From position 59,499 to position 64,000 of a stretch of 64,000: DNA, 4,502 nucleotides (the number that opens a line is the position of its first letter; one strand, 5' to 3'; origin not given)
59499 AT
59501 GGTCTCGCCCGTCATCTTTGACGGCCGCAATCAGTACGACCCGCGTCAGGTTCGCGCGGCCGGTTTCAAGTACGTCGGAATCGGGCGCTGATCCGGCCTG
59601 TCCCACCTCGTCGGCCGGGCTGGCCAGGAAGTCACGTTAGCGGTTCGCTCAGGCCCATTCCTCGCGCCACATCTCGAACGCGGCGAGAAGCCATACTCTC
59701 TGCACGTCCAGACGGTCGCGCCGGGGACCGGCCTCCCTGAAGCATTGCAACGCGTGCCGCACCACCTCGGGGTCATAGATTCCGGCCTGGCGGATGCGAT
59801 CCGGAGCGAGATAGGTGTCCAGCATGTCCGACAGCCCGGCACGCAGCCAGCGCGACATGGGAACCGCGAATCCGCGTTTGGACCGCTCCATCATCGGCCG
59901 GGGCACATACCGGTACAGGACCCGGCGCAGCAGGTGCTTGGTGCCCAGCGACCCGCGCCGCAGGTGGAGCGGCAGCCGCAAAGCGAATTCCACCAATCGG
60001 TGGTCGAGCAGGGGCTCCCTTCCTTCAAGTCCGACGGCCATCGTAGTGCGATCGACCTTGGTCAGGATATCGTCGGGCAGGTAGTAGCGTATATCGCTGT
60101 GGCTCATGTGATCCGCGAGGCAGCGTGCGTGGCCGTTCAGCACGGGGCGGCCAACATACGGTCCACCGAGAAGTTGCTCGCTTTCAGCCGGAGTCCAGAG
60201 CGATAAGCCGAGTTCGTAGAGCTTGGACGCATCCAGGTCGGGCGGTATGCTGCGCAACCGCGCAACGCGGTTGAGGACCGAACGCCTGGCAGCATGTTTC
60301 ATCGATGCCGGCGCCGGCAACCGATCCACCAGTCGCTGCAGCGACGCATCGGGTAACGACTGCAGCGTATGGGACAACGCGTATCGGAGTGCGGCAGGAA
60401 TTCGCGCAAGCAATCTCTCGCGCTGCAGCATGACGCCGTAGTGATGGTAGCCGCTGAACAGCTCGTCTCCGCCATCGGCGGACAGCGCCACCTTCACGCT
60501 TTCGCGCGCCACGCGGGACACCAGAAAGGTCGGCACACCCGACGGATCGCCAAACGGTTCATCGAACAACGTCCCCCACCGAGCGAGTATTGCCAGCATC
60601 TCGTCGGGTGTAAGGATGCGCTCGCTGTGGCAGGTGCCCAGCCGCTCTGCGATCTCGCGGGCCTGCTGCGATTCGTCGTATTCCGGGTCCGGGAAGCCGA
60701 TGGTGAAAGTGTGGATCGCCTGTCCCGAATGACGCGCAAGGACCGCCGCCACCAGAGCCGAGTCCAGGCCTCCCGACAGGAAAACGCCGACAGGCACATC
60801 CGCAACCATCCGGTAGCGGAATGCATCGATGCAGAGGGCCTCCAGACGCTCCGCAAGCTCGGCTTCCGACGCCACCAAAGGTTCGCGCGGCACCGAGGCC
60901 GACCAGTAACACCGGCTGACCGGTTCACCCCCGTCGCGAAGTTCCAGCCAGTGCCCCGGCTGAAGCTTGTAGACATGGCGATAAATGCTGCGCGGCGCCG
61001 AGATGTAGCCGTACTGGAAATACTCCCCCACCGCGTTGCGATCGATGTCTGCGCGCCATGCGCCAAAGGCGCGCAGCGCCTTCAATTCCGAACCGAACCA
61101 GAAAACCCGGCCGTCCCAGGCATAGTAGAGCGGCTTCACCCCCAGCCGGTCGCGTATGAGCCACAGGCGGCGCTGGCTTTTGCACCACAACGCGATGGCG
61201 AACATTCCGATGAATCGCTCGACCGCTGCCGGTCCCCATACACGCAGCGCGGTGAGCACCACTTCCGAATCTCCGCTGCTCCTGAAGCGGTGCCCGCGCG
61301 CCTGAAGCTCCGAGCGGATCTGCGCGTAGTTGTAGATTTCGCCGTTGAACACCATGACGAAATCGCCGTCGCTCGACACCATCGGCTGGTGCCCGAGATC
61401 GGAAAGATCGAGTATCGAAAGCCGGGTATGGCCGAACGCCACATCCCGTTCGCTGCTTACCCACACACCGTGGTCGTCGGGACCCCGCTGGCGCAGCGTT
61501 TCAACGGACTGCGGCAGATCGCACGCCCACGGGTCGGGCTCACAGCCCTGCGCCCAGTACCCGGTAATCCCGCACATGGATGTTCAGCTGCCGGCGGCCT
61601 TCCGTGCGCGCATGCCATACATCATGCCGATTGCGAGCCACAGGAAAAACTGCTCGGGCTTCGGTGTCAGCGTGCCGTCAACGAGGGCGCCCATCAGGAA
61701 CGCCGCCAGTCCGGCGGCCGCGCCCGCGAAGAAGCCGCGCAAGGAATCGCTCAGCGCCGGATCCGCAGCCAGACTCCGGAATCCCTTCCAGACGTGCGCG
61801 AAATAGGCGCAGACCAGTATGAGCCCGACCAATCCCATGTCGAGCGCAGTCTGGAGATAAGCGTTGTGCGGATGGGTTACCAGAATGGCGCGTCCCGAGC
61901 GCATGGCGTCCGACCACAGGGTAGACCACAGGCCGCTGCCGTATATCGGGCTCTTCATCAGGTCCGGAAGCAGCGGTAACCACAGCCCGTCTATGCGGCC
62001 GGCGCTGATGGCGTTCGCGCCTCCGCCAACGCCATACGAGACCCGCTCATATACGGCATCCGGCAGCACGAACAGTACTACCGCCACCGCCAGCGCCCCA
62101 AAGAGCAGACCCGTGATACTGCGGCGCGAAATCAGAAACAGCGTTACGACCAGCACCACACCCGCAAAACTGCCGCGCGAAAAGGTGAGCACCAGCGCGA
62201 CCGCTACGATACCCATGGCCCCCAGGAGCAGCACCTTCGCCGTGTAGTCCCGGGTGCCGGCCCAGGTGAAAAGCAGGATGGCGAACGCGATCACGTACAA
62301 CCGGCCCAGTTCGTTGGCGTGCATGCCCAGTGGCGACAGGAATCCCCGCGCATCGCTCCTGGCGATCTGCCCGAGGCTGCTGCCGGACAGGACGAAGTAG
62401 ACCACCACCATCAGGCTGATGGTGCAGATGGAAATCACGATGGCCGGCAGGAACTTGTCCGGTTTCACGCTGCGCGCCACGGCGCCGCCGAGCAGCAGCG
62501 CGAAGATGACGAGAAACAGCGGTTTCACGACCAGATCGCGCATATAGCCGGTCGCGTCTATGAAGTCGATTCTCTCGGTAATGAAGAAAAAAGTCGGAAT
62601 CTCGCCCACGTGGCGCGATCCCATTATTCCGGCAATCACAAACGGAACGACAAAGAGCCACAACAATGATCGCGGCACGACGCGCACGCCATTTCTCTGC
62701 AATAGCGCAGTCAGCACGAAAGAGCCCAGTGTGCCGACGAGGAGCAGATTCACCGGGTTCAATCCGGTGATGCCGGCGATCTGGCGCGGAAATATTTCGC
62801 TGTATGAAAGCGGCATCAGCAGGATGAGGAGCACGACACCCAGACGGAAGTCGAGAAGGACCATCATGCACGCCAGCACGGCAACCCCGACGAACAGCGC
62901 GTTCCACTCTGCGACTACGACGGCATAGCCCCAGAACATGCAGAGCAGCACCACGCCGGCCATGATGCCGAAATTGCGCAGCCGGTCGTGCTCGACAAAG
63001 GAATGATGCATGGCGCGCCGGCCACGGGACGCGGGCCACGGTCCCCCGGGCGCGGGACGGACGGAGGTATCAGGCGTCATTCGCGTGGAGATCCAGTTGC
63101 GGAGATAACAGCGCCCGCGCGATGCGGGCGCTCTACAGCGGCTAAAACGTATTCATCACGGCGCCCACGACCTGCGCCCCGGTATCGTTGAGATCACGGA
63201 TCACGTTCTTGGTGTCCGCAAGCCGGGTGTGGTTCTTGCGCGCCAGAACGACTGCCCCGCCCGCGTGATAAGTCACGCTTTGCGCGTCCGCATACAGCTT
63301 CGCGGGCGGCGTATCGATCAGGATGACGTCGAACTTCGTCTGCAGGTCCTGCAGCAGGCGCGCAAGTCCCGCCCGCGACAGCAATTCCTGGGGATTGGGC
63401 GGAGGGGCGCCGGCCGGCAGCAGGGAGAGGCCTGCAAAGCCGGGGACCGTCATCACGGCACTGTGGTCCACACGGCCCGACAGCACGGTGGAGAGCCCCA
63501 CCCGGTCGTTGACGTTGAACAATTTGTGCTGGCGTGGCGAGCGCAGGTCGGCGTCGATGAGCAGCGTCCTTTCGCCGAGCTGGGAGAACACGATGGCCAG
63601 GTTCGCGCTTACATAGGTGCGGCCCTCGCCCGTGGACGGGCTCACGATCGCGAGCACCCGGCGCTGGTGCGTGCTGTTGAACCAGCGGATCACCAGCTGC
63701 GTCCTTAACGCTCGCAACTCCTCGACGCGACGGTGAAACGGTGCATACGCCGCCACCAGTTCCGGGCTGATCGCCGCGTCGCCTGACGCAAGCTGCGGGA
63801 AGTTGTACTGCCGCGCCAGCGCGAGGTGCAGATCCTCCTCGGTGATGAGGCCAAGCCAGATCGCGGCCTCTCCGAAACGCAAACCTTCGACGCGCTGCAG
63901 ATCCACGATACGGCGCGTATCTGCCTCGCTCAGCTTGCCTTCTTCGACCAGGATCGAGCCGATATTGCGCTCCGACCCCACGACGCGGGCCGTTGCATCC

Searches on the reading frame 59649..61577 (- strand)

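Call 37: search_protein_families(library=ncbifam, proteins=[window:59649-61577:-], max_evalue=0.00001)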
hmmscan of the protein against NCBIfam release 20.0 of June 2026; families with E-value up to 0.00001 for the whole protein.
window:59649-61577:- (642 aa): 9 families
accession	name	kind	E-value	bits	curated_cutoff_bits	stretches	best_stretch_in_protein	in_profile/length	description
TIGR03108.1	eps_aminotran_1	hypoth_equivalog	9.4e-158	526.7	816.9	1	1-614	1-605/628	XrtA/PEP-CTERM system amidotransferase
TIGR01536.1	asn_synth_AEB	equivalog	9.3e-134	447.2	267.1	1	2-570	1-517/517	asparagine synthase (glutamine-hydrolyzing)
TIGR03104.1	trio_amidotrans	equivalog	3e-120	402.2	570.1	2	1-387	1-391/589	N-acetylglutaminylglutamine amidotransferase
NF006949.0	PRK09431.1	equivalog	2.8e-78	263.8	499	3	1-171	1-168/554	asparagine synthase B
NF033535.1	lass_lactam_cya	exception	3e-65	221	525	2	1-386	1-388/668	lasso peptide isopeptide bond-forming cyclase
NF033561.1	macrolact_Ik_Al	subfamily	1.5e-18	66.7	300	1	121-407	78-365/561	albusnodin/ikarugamycin family macrolactam cyclase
TIGR01134.1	purF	equivalog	3.8e-10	39.7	350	1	45-173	65-203/432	amidophosphoribosyltransferase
NF001484.0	PRK00331.1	subfamily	1.8e-09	36.6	381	1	46-111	67-133/601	isomerizing glutamine--fructose-6-phosphate transaminase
TIGR01135.1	glmS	equivalog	4.3e-09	35.4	418.05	1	44-111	64-132/607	glutamine--fructose-6-phosphate transaminase (isomerizing)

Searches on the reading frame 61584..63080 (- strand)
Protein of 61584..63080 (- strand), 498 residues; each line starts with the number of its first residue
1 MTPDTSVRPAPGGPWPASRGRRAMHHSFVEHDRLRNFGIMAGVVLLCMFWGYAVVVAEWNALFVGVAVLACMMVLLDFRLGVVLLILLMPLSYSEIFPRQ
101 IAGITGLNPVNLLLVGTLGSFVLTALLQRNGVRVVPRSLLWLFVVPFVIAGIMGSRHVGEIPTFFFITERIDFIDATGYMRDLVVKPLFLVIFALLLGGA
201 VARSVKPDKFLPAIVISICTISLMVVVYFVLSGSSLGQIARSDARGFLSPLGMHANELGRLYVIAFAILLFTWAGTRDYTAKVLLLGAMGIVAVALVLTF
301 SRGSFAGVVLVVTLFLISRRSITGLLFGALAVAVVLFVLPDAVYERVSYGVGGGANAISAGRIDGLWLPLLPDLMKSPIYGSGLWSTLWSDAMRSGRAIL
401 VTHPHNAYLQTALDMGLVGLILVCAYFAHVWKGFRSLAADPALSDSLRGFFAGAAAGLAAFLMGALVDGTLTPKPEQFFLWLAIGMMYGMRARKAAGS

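Call 37: search_protein_families(library=ncbifam, proteins=[window:61584-63080:-], max_evalue=0.00001)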
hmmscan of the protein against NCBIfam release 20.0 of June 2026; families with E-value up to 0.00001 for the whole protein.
window:61584-63080:- (498 aa): 0 families

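Call 40: search_protein_families(library=pfam, proteins=[window:61584-63080:-], max_evalue=0.001)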
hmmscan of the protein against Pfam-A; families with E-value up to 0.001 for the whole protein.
window:61584-63080:- (498 aa): 1 family
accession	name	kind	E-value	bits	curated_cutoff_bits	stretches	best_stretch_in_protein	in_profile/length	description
PF04932.20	Wzy_C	-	1.9e-13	50.9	31.7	1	289-423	3-148/149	O-Antigen ligase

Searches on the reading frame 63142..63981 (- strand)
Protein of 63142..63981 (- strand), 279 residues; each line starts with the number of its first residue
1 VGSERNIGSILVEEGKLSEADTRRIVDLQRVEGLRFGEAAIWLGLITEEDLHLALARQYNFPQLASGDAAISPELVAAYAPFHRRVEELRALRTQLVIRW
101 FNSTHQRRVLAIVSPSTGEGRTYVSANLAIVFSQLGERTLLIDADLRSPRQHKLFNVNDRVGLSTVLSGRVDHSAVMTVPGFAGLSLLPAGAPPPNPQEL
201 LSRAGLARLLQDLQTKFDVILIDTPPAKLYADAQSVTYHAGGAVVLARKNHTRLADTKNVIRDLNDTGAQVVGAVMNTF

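Call 37: search_protein_families(library=ncbifam, proteins=[window:63142-63981:-], max_evalue=0.00001)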
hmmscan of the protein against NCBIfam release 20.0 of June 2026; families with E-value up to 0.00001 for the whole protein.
window:63142-63981:- (279 aa): 14 families
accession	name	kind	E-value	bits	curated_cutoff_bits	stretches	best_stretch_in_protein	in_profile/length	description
TIGR03029.1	EpsG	equivalog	7.6e-111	369.6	313.8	1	4-277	2-273/274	chain length determinant protein tyrosine kinase EpsG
TIGR01007.1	eps_fam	subfamily_domain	2.1e-39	135.2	108.05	1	87-278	1-189/204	polysaccharide biosynthesis tyrosine autokinase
NF008568.0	PRK11519.1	equivalog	3.3e-37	128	1068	1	74-278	495-697/720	tyrosine-protein kinase Wzc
NF007350.0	PRK09841.1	equivalog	5.1e-35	120.7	1248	1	78-278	504-702/726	tyrosine-protein kinase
TIGR03018.1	pepcterm_TyrKin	hypoth_equivalog_domain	2.5e-34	118.4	230.65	1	76-277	2-207/207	XrtA-associated tyrosine autokinase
TIGR01005.1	eps_transp_fam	subfamily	3.1e-26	91.8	411.7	1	73-278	516-717/754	exopolysaccharide transport protein family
TIGR01969.1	minD_arch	subfamily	4.6e-15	55.5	201.75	1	108-277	1-168/251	cell division ATPase MinD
TIGR01968.1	minD_bact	equivalog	1.5e-12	47.5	212.9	1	108-271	2-165/261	septum site-determining protein MinD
TIGR03371.1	cellulose_yhjQ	equivalog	4.9e-11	42.6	157.85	1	109-237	3-135/246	cellulose biosynthesis protein BcsQ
NF053729.1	c-di-GMP_motif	domain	4.6e-10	39.1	38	1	7-58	2-53/53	cyclic di-GMP-binding domain-containing protein, MshE-related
NF041546.1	ParA_partition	equivalog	1.4e-07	31.2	180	0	109-145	1-37/203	ParA family partition ATPase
NF047398.1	AAA_KGGVGR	domain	1.8e-07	31.7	90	0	109-165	4-63/190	KGGVGR-motif variant AAA ATPase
NF008079.0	PRK10818.1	equivalog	2.9e-06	26.8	508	1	108-260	3-156/270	septum site-determining protein MinD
TIGR03815.1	CpaE_hom_Actino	equivalog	8.7e-06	25.1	154.45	0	103-240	107-245/340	septum site-determining protein Ssd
